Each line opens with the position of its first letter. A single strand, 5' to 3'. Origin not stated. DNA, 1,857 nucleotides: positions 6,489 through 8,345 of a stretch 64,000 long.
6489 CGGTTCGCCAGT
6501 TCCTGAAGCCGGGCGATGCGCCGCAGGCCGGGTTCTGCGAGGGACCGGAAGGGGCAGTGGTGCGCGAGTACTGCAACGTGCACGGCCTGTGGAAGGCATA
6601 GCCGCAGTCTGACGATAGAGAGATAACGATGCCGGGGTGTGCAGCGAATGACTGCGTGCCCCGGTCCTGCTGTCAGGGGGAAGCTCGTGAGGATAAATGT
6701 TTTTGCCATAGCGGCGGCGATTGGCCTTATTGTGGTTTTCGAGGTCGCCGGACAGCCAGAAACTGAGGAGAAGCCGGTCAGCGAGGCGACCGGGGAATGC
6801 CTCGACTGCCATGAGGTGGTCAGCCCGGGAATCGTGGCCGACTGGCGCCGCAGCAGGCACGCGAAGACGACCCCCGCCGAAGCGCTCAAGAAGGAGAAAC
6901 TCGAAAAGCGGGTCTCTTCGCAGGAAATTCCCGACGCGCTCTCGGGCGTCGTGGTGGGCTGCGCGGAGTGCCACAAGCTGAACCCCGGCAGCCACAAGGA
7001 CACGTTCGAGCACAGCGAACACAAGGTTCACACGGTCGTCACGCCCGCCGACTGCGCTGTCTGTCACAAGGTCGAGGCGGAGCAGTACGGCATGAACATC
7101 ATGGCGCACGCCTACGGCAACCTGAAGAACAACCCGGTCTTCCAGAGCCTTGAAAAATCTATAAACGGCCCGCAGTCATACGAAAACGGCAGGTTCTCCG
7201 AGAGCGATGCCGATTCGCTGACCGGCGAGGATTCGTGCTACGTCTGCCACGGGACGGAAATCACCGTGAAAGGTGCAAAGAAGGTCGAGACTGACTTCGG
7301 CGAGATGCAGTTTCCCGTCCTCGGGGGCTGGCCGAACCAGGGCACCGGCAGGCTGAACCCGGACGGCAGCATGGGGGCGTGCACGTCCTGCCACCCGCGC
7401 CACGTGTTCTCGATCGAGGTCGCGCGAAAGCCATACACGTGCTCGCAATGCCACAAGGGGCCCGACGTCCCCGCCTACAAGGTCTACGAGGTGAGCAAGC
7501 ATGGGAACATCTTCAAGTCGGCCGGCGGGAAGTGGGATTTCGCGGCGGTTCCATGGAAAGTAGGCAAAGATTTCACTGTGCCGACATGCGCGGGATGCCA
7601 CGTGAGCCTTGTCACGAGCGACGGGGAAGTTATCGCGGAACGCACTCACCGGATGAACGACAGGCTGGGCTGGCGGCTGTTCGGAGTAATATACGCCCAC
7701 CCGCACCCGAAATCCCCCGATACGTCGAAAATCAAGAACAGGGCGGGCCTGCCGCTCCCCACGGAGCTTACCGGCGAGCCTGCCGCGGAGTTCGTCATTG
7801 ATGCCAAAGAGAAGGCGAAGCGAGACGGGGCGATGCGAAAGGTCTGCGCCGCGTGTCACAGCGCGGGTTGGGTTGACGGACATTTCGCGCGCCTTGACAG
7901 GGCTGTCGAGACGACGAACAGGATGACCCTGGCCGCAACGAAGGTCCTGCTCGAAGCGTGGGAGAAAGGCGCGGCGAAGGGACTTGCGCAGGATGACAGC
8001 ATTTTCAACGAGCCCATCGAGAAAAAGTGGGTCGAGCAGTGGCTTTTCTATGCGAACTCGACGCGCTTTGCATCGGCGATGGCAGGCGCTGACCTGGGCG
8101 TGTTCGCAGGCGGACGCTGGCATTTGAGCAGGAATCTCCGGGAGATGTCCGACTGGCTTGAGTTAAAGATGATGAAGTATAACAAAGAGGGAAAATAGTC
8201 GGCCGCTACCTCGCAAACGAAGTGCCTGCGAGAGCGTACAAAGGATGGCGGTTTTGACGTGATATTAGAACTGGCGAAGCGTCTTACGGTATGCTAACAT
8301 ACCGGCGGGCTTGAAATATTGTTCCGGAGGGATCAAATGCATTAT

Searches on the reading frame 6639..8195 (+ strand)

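Call 47: search_protein_families(library=pfam, proteins=[window:6639-8195:+], max_evalue=0.000001)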
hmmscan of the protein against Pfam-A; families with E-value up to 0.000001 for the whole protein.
window:6639-8195:+ (519 aa): 3 families
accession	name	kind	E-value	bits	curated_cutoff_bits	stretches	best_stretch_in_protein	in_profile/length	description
PF13447.11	Multi-haem_cyto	-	4.7e-17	62.6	21.9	1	247-324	97-176/269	Seven times multi-haem cytochrome CxxCH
PF13435.11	Cytochrome_C554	-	1.6e-11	45.4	20.8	0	267-339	1-74/84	Cytochrome c554 and c-prime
PF14522.11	Cytochrome_C7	-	6.6e-10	39.1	24.8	0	196-273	12-67/67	Cytochrome c7 and related cytochrome c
